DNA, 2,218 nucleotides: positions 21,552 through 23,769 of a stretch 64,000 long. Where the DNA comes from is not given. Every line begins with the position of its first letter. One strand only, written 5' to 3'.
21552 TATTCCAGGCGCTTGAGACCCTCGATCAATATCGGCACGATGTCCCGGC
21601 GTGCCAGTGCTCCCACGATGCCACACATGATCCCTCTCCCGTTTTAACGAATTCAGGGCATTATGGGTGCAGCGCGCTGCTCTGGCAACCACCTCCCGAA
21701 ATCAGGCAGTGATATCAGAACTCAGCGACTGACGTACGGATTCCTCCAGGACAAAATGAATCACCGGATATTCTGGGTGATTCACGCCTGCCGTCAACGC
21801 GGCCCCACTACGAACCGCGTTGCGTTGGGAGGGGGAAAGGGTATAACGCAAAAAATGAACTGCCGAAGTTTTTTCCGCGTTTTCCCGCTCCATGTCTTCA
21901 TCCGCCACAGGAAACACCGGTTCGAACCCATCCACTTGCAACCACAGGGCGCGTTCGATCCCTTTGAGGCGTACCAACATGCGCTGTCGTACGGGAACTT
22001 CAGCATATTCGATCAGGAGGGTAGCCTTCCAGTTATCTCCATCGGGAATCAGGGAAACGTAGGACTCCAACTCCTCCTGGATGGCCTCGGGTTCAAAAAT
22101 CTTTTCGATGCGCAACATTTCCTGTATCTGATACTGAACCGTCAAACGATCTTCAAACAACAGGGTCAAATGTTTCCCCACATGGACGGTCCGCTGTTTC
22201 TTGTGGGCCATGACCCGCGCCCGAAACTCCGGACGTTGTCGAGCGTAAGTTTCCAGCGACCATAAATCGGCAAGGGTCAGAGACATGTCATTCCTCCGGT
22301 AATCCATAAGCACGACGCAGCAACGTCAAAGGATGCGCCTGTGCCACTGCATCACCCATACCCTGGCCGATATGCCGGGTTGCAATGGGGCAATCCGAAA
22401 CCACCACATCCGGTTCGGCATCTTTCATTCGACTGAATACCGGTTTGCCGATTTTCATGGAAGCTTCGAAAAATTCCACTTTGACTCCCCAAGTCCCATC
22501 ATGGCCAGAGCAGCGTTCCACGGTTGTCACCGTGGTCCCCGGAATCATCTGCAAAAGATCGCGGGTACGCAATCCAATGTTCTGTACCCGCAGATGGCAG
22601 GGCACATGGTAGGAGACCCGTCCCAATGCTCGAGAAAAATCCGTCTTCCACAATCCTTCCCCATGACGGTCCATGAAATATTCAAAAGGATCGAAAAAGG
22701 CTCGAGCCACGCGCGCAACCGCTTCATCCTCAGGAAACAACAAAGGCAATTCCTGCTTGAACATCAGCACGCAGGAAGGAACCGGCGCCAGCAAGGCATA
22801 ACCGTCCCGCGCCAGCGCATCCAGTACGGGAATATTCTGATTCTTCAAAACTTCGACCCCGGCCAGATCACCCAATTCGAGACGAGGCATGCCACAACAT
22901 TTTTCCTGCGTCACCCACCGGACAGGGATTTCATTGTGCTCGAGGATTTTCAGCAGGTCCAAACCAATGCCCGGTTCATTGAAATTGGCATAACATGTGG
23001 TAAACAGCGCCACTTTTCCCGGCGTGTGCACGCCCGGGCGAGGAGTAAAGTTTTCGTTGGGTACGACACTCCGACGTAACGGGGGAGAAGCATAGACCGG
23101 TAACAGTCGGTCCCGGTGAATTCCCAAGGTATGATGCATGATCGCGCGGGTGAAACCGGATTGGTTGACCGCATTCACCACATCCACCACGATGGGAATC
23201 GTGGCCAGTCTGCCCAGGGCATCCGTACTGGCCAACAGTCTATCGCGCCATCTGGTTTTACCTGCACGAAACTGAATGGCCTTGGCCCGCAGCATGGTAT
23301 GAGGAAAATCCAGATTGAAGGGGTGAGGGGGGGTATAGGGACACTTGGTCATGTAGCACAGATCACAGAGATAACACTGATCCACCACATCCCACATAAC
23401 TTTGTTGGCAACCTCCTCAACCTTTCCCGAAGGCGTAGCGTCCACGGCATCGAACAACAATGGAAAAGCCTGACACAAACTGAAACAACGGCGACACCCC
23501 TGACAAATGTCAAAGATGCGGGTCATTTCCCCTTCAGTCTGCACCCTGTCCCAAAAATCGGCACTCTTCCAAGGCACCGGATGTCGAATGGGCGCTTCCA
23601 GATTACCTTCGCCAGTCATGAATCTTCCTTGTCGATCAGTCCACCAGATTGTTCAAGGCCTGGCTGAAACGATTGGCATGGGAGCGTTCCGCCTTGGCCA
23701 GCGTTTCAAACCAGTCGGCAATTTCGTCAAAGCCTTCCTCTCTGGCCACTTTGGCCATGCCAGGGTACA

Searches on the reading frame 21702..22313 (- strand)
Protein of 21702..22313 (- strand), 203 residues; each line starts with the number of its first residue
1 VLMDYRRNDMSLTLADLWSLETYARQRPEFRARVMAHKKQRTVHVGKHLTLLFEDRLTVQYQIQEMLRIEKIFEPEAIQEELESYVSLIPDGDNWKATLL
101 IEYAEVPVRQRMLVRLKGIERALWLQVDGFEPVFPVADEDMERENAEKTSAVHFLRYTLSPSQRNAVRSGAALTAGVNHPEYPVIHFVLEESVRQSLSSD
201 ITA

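Call 45: search_protein_families(library=pfam, proteins=[window:21702-22313:-], max_evalue=0.001)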
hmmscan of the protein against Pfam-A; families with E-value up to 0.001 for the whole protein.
window:21702-22313:- (203 aa): 1 family
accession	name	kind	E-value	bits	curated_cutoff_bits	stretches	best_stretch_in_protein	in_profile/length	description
PF12007.14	DUF3501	-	3.1e-68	229.9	25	1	12-200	2-186/187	Protein of unknown function (DUF3501)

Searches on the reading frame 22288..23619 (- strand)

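Call 45: search_protein_families(library=pfam, proteins=[window:22288-23619:-], max_evalue=0.001)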
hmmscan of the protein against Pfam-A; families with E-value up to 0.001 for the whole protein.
window:22288-23619:- (443 aa): 1 family
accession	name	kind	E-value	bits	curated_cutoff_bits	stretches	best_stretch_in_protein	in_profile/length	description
PF02754.22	CCG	-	5.8e-13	49.2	20.6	2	203-288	1-85/85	Cysteine-rich domain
